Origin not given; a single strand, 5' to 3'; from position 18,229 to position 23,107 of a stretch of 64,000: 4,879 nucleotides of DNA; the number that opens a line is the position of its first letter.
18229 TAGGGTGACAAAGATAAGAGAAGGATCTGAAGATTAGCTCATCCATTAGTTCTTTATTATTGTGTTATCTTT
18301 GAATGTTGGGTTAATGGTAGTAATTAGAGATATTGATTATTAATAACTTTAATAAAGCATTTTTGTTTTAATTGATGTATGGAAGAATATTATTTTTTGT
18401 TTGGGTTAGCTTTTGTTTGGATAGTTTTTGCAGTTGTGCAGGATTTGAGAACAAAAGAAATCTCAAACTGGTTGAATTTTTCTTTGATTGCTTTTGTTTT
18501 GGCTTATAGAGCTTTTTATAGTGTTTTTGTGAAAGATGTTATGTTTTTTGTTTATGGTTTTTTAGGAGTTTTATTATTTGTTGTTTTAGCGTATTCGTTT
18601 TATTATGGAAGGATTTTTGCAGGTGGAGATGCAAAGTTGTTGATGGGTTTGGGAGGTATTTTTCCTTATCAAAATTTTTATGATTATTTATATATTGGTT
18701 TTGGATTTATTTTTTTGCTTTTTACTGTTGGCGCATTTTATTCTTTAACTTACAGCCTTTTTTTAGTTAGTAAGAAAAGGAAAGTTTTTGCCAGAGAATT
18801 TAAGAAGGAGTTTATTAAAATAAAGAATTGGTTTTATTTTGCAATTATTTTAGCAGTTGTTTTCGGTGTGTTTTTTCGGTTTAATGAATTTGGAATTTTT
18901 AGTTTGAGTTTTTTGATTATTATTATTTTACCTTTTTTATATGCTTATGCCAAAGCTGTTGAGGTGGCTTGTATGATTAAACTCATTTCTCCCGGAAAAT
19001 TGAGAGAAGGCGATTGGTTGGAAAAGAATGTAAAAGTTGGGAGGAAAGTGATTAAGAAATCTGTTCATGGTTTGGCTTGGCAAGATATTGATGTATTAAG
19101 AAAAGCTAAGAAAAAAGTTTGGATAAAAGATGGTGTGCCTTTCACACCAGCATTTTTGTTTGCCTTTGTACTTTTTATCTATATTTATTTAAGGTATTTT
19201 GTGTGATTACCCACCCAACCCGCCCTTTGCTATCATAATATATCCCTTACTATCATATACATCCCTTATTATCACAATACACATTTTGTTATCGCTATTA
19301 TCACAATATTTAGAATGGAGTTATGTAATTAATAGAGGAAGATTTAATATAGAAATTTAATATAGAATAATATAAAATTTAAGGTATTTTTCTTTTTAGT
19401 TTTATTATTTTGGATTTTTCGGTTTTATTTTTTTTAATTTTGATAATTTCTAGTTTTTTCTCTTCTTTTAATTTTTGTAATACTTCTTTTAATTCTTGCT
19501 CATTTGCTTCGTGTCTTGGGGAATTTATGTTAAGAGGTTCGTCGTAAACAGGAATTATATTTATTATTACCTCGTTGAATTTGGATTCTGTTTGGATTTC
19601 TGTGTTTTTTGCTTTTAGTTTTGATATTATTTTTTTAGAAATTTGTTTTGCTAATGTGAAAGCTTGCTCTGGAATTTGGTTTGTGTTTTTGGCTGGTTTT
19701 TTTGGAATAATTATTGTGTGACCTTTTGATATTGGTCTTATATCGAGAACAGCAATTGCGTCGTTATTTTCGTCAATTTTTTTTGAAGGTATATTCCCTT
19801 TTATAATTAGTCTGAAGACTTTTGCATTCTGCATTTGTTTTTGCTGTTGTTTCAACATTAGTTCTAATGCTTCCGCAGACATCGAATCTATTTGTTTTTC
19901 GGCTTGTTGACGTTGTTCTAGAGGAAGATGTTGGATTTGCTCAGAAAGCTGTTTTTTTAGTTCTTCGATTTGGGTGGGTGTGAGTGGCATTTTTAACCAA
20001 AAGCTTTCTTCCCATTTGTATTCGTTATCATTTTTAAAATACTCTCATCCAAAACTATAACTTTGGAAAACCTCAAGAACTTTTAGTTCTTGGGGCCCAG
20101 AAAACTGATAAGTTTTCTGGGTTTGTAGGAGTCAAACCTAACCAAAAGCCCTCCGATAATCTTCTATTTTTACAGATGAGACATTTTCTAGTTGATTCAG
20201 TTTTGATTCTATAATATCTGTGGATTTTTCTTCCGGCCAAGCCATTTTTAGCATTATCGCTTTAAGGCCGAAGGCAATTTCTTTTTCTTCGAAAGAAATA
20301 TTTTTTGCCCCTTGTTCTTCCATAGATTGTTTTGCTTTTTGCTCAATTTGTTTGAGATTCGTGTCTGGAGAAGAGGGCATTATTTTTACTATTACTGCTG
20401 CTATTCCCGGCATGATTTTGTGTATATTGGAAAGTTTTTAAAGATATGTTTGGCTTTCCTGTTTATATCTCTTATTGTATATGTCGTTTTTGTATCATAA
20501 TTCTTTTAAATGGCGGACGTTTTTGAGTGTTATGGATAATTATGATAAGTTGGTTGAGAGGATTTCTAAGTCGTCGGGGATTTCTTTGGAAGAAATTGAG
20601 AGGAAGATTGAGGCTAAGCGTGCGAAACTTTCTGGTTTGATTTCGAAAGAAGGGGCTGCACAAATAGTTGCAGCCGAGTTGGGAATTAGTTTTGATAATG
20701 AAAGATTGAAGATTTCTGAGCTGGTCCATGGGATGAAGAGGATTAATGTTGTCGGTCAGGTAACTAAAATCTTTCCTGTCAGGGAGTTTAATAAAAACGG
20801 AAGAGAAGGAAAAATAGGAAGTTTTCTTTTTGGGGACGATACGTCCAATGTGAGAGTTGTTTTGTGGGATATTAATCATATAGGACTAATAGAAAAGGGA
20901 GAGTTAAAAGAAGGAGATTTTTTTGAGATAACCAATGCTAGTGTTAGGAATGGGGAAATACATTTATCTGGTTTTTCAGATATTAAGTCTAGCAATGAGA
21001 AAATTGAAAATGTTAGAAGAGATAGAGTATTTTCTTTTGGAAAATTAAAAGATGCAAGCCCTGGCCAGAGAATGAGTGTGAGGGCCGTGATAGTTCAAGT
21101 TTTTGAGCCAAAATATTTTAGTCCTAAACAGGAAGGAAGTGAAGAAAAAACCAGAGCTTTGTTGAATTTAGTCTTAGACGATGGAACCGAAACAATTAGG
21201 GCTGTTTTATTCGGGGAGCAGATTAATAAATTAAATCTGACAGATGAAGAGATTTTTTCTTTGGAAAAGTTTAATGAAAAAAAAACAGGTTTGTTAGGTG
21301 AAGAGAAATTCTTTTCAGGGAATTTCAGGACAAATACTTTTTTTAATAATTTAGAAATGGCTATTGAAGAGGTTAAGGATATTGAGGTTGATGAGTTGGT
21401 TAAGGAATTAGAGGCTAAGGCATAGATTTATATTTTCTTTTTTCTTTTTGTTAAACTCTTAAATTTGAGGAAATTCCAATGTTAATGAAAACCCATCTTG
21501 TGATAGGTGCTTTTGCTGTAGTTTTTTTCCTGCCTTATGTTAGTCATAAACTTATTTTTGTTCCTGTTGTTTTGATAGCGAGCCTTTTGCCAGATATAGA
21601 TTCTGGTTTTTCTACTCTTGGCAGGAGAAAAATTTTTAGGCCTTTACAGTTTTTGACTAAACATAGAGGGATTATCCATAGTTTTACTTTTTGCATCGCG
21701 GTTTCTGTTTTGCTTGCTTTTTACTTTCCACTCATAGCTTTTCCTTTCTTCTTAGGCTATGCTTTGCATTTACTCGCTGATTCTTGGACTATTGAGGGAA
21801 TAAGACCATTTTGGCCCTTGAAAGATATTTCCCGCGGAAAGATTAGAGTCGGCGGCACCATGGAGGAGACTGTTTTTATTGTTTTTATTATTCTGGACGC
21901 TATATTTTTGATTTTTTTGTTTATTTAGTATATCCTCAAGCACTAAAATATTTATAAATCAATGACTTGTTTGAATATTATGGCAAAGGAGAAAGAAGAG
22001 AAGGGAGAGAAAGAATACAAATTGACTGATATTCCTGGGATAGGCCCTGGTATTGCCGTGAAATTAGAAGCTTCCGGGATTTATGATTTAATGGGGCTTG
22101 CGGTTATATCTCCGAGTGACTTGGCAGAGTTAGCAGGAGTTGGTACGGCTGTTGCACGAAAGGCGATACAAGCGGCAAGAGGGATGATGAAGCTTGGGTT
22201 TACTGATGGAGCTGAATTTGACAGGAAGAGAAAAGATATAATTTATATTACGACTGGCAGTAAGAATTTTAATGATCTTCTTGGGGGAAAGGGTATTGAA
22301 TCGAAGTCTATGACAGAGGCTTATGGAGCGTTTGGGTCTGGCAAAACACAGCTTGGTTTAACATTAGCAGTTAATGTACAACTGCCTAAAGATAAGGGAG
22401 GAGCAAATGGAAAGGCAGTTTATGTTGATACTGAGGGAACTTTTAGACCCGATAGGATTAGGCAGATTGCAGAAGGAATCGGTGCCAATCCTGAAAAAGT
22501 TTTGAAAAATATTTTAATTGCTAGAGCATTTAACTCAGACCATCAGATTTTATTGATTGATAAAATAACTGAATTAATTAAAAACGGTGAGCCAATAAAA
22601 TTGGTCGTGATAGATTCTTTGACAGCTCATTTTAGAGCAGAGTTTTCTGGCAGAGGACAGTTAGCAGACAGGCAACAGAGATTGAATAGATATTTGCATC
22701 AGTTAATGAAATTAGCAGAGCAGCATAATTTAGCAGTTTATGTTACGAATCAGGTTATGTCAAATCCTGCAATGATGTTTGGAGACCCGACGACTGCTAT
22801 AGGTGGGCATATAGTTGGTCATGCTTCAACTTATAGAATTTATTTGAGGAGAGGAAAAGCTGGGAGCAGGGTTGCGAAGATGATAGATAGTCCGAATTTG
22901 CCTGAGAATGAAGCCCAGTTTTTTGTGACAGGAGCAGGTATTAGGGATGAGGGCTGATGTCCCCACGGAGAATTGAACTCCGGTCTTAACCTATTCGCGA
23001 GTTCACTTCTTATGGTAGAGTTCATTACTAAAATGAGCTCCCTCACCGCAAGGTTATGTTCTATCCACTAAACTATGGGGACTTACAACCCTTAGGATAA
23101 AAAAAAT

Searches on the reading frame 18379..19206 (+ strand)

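Call 66: search_protein_families(library=pfam, proteins=[window:18379-19206:+], max_evalue=0.01)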
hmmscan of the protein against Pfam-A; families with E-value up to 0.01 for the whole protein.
window:18379-19206:+ (275 aa): 1 family
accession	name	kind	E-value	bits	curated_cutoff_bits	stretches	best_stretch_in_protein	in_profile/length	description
PF01478.23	Peptidase_A24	-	4.8e-11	43.5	26.5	1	11-122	3-103/104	Type IV leader peptidase family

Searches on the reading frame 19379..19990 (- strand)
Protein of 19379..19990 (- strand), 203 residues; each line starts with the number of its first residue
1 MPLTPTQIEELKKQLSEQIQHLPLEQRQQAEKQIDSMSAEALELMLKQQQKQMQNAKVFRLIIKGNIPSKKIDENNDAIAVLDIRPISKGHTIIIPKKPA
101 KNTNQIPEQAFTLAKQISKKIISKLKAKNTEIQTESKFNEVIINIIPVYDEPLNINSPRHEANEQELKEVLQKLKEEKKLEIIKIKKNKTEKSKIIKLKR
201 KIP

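Call 66: search_protein_families(library=pfam, proteins=[window:19379-19990:-], max_evalue=0.01)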
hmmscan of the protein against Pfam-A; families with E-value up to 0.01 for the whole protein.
window:19379-19990:- (203 aa): 2 families
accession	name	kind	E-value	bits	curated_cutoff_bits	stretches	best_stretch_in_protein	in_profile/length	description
PF01230.28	HIT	-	5.1e-10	40.3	21.5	1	65-130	2-67/98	HIT domain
PF11969.13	DcpS_C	-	2.4e-06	28.4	24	1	58-136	3-79/114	Scavenger mRNA decapping enzyme C-term binding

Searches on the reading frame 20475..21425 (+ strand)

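Call 66: search_protein_families(library=pfam, proteins=[window:20475-21425:+], max_evalue=0.01)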
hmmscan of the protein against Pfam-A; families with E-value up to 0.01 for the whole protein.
window:20475-21425:+ (316 aa): 3 families
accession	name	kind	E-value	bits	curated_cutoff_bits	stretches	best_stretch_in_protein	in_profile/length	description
PF01336.31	tRNA_anti-codon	-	9e-07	29.2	27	0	91-153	2-54/75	OB-fold nucleic acid binding domain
PF09999.14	DUF2240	-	0.00025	21.1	22.3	1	15-74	79-138/144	Uncharacterized protein conserved in archaea (DUF2240)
PF16900.11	REPA_OB_2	-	0.0029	17.9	27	0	190-263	3-74/98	Replication protein A OB domain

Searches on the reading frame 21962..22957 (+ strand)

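Call 66: search_protein_families(library=pfam, proteins=[window:21962-22957:+], max_evalue=0.01)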
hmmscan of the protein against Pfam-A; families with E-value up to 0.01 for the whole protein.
window:21962-22957:+ (331 aa): 9 families
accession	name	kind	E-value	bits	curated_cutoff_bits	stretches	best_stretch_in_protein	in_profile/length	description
PF08423.17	Rad51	-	8.9e-92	307.2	22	1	89-329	1-243/244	Rad51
PF00154.27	RecA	-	1e-15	58.3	27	1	87-300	24-223/262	recA bacterial DNA recombination protein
PF13481.12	AAA_25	-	7.6e-09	35.9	27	1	112-264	30-189/195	AAA domain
PF14520.12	HHH_5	-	8.2e-08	33.1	27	1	20-73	3-56/57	Helix-hairpin-helix domain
PF06745.19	ATPase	-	1.5e-06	28.3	26.6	1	97-267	2-166/231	KaiC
PF13479.12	AAA_24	-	0.0015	18.9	27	1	121-225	8-78/195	AAA domain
PF00633.29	HHH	-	0.003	17.8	24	0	45-67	4-26/30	Helix-hairpin-helix motif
PF11731.14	Cdd1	-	0.0071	17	25.5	0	19-56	6-43/86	Pathogenicity locus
PF14716.13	HHH_8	-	0.0083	16.9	30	0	18-36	47-65/73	Helix-hairpin-helix domain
